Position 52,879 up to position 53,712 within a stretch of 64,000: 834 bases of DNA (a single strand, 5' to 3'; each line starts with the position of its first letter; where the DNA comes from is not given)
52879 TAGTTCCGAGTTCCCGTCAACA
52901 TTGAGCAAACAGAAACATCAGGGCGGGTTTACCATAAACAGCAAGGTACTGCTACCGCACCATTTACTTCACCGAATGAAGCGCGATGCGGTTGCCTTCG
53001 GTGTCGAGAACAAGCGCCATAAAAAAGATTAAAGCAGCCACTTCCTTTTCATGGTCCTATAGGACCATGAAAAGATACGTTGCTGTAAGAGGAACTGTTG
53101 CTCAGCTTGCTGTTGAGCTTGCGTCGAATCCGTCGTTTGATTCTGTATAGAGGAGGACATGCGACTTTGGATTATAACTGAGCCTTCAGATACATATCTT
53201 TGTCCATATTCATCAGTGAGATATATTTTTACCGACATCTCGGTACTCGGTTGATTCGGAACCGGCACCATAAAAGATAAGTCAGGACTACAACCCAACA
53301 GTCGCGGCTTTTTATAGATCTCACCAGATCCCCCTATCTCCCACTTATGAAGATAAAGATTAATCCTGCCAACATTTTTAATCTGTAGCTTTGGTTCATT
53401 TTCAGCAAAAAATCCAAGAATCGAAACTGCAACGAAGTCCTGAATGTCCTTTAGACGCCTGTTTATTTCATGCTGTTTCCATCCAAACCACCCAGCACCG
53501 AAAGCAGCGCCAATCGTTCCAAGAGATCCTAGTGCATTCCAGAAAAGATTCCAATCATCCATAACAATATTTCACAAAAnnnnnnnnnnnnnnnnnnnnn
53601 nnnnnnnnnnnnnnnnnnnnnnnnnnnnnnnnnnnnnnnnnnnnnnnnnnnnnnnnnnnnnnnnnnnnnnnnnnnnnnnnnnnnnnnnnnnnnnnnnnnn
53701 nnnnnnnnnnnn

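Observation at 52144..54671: Cluster of an SDH-family Clp-fold serine protease, a small transmembrane protein and a Cys/His-cluster protein of unrecognised families, beside the pilus locus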

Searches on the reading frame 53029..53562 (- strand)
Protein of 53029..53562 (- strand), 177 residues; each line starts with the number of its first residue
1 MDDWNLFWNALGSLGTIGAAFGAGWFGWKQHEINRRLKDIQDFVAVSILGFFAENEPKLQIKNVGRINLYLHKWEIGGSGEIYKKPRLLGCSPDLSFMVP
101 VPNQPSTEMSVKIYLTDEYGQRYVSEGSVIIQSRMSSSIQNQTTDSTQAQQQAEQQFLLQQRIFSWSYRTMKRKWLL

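Call 3: search_protein_families(library=pfam, proteins=[window:53029-53562:-], max_evalue=0.1)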
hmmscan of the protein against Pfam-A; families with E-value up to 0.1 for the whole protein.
window:53029-53562:- (177 aa): 0 families

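Call 4: search_protein_families(library=padloc, proteins=[window:53029-53562:-], max_evalue=0.1)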
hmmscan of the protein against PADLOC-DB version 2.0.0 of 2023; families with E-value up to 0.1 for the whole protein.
window:53029-53562:- (177 aa): 0 families

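Call 5: search_protein_families(library=phrogs, proteins=[window:53029-53562:-], max_evalue=0.1)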
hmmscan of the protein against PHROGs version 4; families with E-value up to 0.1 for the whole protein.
window:53029-53562:- (177 aa): 0 families

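Call 6: search_protein_families(library=ncbifam, proteins=[window:53029-53562:-], max_evalue=0.1)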
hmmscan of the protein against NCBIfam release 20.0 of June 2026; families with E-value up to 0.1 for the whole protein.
window:53029-53562:- (177 aa): 0 families

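Call 10: find_homologous_proteins(query=window:53029-53562:-)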
Query window:53029-53562:- (177 aa): 8 proteins with E <= 0.001 among 40 candidates.
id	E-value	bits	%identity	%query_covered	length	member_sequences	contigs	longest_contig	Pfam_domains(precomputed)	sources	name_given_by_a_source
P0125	6.3e-116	402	100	100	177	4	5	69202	-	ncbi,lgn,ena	-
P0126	1.2e-50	190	55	93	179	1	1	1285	-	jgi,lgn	-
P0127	6.1e-39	151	44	100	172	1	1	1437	-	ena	-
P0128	1.4e-28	118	38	96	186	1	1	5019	-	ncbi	-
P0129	1.0e-27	115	39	94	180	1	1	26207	-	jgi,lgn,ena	-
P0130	3.6e-26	110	36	99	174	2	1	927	-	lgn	-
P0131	2.1e-25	107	37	94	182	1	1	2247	-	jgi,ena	-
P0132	2.8e-24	104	39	90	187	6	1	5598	-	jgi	-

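Call 13: find_encoding_contigs(protein=P0129, flank=6000, max_places=2)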
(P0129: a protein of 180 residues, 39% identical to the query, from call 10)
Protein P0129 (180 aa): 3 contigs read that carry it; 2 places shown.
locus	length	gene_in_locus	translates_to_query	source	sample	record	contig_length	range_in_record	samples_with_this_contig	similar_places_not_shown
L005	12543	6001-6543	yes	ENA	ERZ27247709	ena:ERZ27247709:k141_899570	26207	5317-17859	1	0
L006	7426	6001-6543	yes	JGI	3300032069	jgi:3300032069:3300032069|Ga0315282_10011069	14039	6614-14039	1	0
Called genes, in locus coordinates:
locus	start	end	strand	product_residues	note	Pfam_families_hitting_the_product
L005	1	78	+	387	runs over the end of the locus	PF04865:Baseplate_J (faint)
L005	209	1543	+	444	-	PF13353:Fer4_12 (weak), PF04055:Radical_SAM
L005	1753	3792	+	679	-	PF02897:Peptidase_S9_N, PF00326:Peptidase_S9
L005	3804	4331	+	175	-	PF01965:DJ-1_PfpI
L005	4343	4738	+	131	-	PF02452:PemK_toxin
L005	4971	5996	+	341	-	PF01972:SDH_protease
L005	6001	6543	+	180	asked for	-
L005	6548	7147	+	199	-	-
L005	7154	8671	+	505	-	PF01555:N6_N4_Mtase, PF04471:Mrr_cat, PF22722:NA-iREase1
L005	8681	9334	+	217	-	PF12686:DUF3800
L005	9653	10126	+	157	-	-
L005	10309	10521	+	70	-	PF01176:eIF-1a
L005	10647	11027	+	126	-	PF00416:Ribosomal_S13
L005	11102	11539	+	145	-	PF00411:Ribosomal_S11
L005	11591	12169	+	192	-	PF00163:Ribosomal_S4, PF01479:S4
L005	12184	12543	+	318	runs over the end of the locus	PF01193:RNA_pol_L, PF01000:RNA_pol_A_bac, PF03118:RNA_pol_A_CTD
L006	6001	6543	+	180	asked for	-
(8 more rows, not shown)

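Call 36: search_solved_structures(query=window:53029-53562:-, max_evalue=10)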
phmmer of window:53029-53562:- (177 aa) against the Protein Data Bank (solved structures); distinct sequences matched with E-value up to 10: 3.
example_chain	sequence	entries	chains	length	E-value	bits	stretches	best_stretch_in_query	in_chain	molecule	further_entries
1qnl_A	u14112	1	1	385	0.97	12.3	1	91-140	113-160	ALIPHATIC AMIDASE EXPRESSION-REGULATING PROTEIN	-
1pea_A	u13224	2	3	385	1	12.2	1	91-140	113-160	AMIDASE OPERON | AMIC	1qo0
5h1s_g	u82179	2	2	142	1.6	11.6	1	93-138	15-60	50S ribosomal protein 5 alpha, chloroplastic | PSRP5alpha, chloroplastic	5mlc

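Call 43: find_encoding_contigs(protein=P0128, flank=5000, max_places=2)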
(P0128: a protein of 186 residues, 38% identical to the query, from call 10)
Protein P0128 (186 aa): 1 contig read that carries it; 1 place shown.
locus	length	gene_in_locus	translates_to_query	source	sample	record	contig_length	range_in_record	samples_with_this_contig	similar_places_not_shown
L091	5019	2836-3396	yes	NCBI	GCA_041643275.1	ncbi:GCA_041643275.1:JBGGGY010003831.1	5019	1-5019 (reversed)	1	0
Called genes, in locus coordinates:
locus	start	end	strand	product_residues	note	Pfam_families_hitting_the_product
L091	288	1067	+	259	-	-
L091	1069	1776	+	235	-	PF08713:DNA_alkylation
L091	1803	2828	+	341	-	PF01972:SDH_protease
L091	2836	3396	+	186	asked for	-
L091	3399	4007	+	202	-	-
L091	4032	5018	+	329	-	?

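Call 44: find_encoding_contigs(protein=P0132, flank=5000, max_places=2)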
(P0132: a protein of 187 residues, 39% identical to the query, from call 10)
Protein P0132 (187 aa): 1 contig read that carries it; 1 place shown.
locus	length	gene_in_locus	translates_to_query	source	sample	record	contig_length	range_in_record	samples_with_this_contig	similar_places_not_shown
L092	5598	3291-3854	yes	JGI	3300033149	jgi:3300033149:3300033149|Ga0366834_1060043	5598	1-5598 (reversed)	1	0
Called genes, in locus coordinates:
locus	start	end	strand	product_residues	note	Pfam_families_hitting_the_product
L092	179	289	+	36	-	-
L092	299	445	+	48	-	PF20582:UPF0758_N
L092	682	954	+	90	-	-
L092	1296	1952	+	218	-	PF01726:LexA_DNA_bind (weak), PF00717:Peptidase_S24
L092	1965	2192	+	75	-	PF09954:DUF2188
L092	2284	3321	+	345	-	PF01972:SDH_protease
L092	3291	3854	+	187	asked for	-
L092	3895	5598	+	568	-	?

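Call 45: find_encoding_contigs(protein=P0131, flank=5000, max_places=2)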
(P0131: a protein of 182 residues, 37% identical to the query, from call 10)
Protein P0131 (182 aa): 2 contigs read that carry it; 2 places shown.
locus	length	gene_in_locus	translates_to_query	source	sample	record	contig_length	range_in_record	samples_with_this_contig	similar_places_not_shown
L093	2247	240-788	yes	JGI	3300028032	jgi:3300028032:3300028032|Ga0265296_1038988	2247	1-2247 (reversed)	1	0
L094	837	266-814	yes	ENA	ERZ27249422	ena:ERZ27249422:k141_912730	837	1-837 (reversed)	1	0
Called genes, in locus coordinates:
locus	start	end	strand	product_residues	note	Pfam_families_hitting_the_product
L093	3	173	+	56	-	?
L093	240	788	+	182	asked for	-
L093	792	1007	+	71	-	-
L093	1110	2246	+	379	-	?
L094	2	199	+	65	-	?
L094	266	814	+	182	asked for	-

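Call 46: predict_structure(alignment_id=A2)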
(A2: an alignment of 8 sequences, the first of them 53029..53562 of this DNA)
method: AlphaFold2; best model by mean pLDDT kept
length: 177 residues; sequences in the alignment: 8
mean_pLDDT: 80.6   pTM: 0.65
mean pLDDT of the five models: 80.6, 79.9, 77.0, 76.6, 75.9
residues with pLDDT >= 90: 64; 70-90: 77; 50-70: 23; < 50: 13
segments of 3 or more residues with pLDDT < 50: 141-145, 147-154
pLDDT, mean of each block of 10 residues (from residue 1): 64 74 87 80 85 89 92 93 93 85 87 93 93 66 45 54 84 88
secondary structure, 60 per line:
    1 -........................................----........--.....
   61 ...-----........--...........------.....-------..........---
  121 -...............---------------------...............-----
elements in order: H2-41 E46-53 E56-63 E69-76 E79-89 E96-100 E108-117 E122-136 E158-172

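Call 87: find_related_loci(query=A2, collection=metagenome_contigs, flank=3000)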
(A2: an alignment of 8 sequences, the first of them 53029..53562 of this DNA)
Query A2 (177 aa) in metagenome_contigs; peptide patterns used: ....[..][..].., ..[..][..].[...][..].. (x = any residue, [..] = any of these).
122 stretches matched a pattern; 21 encode a relative of the query (tblastn E <= 1e-3); 21 distinct loci.
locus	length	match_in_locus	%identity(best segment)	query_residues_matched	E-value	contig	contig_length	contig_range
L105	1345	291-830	38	4-177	1e-37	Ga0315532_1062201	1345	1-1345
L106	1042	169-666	41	13-175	4e-36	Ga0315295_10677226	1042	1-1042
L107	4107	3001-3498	38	15-177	1e-33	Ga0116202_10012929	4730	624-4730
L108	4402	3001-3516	39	11-177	7e-33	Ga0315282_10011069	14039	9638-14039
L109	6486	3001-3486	40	14-177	1e-32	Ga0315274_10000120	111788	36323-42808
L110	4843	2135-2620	40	14-177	1e-32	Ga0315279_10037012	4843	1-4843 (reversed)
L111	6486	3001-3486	40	14-177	1e-32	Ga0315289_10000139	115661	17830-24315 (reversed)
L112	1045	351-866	38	11-177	8e-34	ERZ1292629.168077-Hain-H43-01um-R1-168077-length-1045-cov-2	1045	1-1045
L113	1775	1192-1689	39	15-177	1e-32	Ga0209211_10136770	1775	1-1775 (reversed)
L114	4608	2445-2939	39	17-176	2e-31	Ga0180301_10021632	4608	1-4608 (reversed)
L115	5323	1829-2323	36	15-177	7e-31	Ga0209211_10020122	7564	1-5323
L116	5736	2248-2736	36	7-175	4e-29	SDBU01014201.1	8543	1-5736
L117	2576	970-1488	37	5-177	2e-29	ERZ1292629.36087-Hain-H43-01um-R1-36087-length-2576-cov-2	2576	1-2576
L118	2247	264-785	37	11-177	2e-28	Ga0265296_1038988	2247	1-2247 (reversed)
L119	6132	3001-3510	35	4-177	3e-27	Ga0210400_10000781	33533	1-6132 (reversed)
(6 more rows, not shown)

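Call 91: search_protein_families(library=pfam, proteins=[L119:2038-2961:+, L116:1457-2224:+, L119:1254-1946:+, L119:806-1234:+, L116:3053-4876:+], max_evalue=0.05)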
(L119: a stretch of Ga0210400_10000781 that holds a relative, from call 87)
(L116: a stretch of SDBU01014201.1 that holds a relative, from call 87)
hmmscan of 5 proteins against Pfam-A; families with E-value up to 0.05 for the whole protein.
L119:2038-2961:+ (307 aa): 3 families
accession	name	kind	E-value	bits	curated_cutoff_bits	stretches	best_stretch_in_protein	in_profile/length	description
PF00227.31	Proteasome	-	5.1e-06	26.7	22.4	1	9-88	12-88/189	Proteasome subunit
PF21606.3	BgaA-like_CBM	-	0.025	15.1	27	1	58-149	69-156/160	Beta-galactosidase-like, Galactose-binding domain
PF21359.2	zf_topless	-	0.031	14.3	27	0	89-111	6-28/41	TOPLESS, zinc finger domain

L116:1457-2224:+ (255 aa): 0 families

L119:1254-1946:+ (230 aa): 2 families
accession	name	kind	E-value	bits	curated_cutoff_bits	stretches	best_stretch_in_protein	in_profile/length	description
PF13365.12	Trypsin_2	-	1.5e-16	61.9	27.6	1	32-193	1-144/144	Trypsin-like peptidase domain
PF00089.32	Trypsin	-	7.2e-10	39.5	20.6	1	35-203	31-204/220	Trypsin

L119:806-1234:+ (142 aa): 0 families

L116:3053-4876:+ (607 aa): 1 family
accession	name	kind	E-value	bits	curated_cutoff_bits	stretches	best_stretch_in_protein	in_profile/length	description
PF09491.16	RE_AlwI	-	1.6e-86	291.5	23.1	1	105-551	1-441/441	AlwI restriction endonuclease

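Call 113: fold_search(model_id=the predicted structure, library=viral)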
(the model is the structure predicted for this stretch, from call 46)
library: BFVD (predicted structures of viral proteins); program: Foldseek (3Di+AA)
matches with E <= 10: 341; with E <= 0.001: 0
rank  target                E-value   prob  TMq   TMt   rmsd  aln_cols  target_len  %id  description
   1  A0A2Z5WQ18            1.5e-03  1.00  0.35  0.42   6.4       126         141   19  (no name in the UniProt tables at hand)
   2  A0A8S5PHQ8            1.6e-03  1.00  0.40  0.31   5.9       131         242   12  Uncharacterized protein [Siphoviridae sp. ctUGQ45]
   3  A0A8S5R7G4            2.4e-02  1.00  0.42  0.31   6.3       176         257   15  Uncharacterized protein [virus sp. ctah610]
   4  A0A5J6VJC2            4.3e-02  0.95  0.30  0.15  18.4       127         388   13  Uncharacterized protein [Megaviridae environmental sample]
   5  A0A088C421            5.3e-02  0.97  0.33  0.24   5.0        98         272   14  (no name in the UniProt tables at hand)
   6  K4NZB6                6.2e-02  0.98  0.40  0.50   5.4       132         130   13  Uncharacterized protein [Sulfolobales Mexican rod-shaped virus 1]
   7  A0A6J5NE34            7.3e-02  0.89  0.28  0.37   4.4        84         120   13  Fibronectin type III [uncultured Caudovirales phage]
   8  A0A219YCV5            9.5e-02  0.87  0.29  0.16   8.2       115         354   10  Tail fiber protein [Aeromonas phage 65.2]
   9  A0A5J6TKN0            1.0e-01  0.75  0.26  0.10   4.6        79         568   18  Esterase [Gordonia phage Gibbin]
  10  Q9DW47                1.1e-01  0.95  0.34  0.18   6.5       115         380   15  Pr149 [Rat cytomegalovirus (strain Maastricht)]
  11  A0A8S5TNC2            1.1e-01  0.84  0.29  0.26  15.6       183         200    7  Uncharacterized protein [Siphoviridae sp. ctamP19]
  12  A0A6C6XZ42            1.1e-01  0.82  0.31  0.13   7.3       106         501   16  (no name in the UniProt tables at hand)
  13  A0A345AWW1            1.2e-01  0.94  0.29  0.10   4.6        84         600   18  (no name in the UniProt tables at hand)
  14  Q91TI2                1.3e-01  0.95  0.31  0.18   5.9       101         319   10  T119 [Tupaiid herpesvirus 1 (strain 1)]
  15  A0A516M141            1.3e-01  0.75  0.27  0.17  10.4       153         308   10  (no name in the UniProt tables at hand)
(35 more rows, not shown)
